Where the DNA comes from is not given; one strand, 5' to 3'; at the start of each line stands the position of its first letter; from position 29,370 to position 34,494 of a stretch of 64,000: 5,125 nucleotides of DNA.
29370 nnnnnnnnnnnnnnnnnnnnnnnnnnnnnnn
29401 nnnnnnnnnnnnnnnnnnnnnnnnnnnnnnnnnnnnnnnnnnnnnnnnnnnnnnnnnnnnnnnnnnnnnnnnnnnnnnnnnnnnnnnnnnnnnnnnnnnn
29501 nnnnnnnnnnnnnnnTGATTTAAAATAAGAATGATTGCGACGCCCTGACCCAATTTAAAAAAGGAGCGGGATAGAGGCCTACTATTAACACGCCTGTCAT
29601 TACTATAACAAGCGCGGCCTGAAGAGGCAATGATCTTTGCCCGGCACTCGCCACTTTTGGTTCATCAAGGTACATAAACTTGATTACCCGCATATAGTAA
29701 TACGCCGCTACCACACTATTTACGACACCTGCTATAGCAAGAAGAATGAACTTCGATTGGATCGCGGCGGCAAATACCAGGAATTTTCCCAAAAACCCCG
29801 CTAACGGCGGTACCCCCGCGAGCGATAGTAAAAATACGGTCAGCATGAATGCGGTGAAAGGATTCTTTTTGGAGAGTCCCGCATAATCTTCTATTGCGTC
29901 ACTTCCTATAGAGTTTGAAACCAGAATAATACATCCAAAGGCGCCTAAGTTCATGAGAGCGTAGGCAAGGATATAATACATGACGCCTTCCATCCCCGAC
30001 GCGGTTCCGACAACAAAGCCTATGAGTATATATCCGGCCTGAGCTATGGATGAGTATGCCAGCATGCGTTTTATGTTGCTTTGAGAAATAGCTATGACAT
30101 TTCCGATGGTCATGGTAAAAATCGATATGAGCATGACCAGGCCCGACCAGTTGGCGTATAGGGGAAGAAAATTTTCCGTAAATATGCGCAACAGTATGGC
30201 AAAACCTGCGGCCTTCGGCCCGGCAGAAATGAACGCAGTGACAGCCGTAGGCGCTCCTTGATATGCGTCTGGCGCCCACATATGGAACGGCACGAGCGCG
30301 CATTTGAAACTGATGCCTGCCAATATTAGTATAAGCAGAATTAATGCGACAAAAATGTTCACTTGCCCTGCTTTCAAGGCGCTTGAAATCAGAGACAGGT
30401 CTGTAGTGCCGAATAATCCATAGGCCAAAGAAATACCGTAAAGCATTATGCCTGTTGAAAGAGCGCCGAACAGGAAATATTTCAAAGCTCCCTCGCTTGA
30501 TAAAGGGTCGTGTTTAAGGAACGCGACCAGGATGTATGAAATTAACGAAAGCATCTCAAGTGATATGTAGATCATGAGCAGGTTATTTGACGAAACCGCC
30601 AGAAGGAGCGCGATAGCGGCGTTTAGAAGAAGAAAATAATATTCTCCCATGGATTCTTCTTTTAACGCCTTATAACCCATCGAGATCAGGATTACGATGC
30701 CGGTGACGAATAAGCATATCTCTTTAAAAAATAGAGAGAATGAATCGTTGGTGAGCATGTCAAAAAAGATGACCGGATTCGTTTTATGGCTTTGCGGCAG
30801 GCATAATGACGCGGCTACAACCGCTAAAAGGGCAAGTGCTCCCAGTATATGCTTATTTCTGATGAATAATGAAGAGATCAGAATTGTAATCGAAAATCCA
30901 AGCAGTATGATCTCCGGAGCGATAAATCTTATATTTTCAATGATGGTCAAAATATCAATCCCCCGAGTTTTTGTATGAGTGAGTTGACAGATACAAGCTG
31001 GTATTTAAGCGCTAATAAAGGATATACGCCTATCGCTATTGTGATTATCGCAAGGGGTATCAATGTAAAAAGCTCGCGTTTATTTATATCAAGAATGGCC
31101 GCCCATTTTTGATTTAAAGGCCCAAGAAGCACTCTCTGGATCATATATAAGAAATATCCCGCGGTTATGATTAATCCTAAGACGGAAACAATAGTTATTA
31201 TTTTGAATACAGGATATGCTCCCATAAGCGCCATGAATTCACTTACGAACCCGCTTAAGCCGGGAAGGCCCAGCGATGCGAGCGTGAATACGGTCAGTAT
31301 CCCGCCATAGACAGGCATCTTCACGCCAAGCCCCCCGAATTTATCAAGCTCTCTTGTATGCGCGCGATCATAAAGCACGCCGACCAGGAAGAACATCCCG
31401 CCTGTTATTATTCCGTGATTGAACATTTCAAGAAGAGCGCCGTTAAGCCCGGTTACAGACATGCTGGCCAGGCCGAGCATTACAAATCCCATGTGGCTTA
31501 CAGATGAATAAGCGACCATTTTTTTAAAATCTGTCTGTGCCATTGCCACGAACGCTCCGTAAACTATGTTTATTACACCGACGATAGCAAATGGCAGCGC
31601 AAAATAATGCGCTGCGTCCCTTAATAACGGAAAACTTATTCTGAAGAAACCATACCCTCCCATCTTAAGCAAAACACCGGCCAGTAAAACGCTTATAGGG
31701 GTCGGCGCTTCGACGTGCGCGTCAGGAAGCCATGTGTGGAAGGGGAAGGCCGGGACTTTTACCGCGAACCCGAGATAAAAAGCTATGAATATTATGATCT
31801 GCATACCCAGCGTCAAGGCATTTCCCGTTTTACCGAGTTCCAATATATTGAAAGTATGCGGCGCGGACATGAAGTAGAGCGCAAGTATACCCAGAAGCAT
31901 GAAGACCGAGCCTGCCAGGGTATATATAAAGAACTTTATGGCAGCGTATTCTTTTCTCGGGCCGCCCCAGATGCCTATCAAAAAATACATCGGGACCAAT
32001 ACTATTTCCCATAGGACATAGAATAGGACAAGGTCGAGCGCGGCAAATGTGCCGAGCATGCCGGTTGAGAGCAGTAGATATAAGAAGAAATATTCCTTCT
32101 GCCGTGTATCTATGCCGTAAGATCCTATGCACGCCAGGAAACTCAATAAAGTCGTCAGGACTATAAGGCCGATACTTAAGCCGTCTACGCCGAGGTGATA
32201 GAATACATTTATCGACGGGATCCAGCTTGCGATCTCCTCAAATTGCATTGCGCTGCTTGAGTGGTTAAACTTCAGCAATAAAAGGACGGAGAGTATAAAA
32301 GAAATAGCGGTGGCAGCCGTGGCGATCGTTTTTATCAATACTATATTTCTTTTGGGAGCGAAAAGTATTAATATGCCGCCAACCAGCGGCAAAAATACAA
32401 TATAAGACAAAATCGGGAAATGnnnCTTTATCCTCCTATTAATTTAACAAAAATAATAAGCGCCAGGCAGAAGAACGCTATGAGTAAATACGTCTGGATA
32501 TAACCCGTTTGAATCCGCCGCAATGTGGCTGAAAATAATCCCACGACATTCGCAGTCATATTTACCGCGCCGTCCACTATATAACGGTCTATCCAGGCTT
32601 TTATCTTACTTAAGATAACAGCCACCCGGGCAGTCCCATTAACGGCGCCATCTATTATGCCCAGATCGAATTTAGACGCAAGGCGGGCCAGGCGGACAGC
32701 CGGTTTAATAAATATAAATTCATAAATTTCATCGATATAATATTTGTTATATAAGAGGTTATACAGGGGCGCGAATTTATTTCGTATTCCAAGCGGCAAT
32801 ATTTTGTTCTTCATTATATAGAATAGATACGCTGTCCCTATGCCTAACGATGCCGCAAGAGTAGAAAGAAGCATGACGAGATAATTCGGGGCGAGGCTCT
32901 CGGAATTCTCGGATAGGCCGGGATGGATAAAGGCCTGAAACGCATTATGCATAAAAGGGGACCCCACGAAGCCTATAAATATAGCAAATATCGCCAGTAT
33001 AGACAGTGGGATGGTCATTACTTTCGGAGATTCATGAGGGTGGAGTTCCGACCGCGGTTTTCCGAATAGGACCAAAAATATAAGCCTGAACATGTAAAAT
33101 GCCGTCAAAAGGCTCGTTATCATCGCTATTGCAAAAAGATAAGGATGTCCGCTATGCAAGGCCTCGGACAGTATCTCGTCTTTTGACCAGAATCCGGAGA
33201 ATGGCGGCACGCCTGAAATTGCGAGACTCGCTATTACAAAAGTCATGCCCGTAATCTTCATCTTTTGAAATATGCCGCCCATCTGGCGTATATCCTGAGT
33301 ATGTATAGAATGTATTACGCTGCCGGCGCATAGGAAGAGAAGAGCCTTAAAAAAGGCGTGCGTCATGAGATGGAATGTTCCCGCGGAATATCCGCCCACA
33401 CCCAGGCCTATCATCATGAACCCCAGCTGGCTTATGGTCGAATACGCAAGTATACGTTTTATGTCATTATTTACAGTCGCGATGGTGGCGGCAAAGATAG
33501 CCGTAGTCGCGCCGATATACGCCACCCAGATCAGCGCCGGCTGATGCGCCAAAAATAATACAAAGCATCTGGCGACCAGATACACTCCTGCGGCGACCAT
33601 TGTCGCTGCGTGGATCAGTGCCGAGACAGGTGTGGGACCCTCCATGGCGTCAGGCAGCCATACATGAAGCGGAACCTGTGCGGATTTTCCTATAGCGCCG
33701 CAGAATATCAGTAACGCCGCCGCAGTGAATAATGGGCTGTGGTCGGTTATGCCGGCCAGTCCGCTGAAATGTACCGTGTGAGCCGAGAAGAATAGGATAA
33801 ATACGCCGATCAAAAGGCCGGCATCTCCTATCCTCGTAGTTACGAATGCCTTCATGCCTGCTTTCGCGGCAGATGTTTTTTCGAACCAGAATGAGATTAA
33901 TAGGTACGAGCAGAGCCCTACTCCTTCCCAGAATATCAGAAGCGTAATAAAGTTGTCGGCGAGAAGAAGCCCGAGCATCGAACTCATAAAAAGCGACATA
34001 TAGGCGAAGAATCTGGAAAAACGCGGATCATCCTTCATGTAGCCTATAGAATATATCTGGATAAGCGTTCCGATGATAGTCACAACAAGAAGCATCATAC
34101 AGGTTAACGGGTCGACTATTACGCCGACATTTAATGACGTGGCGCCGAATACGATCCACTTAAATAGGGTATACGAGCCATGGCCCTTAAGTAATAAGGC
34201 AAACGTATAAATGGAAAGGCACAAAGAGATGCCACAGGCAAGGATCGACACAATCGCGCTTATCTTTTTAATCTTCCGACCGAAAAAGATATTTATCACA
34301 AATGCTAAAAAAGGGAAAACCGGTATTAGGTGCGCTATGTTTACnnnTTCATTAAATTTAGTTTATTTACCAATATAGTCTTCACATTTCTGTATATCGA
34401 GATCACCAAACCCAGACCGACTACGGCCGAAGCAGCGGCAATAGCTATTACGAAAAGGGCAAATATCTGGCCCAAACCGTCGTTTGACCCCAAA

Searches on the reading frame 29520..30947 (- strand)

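Call 93: search_protein_families(library=pfam, proteins=[window:29520-30947:-], max_evalue=0.00001)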
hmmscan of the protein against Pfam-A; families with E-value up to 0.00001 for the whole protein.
window:29520-30947:- (475 aa): 1 family
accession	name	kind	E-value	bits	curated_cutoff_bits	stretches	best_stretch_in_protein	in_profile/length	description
PF00361.26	Proton_antipo_M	-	2.6e-76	257.1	21.5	1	120-412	1-292/294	NADH:quinone oxidoreductase/Mrp antiporter, TM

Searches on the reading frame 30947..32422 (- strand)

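Call 93: search_protein_families(library=pfam, proteins=[window:30947-32422:-], max_evalue=0.00001)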
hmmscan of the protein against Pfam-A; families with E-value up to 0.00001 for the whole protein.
window:30947-32422:- (491 aa): 1 family
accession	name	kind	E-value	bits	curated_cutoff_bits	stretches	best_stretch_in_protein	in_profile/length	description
PF00361.26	Proton_antipo_M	-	3.6e-77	259.9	21.5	1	128-417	1-291/294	NADH:quinone oxidoreductase/Mrp antiporter, TM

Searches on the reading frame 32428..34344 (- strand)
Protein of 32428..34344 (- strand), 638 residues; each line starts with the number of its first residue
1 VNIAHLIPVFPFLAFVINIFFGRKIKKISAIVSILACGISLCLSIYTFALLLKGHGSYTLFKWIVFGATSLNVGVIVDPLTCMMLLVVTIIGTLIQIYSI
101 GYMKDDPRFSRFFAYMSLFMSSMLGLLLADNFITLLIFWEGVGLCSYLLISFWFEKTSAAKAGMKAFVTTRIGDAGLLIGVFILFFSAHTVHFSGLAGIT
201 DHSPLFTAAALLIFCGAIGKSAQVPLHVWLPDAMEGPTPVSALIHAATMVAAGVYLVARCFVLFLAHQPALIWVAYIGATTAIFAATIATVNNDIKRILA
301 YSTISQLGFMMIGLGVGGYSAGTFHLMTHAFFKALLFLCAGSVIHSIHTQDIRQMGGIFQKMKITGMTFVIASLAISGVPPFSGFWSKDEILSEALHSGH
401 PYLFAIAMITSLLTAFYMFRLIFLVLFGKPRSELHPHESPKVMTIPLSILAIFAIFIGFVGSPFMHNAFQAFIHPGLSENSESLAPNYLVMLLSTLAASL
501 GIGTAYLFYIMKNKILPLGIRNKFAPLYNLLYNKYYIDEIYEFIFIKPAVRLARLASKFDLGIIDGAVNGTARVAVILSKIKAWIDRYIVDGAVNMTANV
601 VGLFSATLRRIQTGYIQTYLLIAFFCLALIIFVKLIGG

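Call 93: search_protein_families(library=pfam, proteins=[window:32428-34344:-], max_evalue=0.00001)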
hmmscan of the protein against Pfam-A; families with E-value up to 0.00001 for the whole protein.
window:32428-34344:- (638 aa): 3 families
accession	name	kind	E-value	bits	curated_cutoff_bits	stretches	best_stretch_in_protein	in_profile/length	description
PF00361.26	Proton_antipo_M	-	2.8e-84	283.2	21.5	1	129-414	1-294/294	NADH:quinone oxidoreductase/Mrp antiporter, TM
PF00662.26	Proton_antipo_N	-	1.1e-22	80.1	24.5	1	63-113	1-51/51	NADH-Ubiquinone oxidoreductase (complex I), chain 5 N-terminus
PF01010.25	Proton_antipo_C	-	4e-12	46.7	26.8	1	425-560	82-243/243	NADH-dehyrogenase subunit F, TMs, (complex I) C-terminus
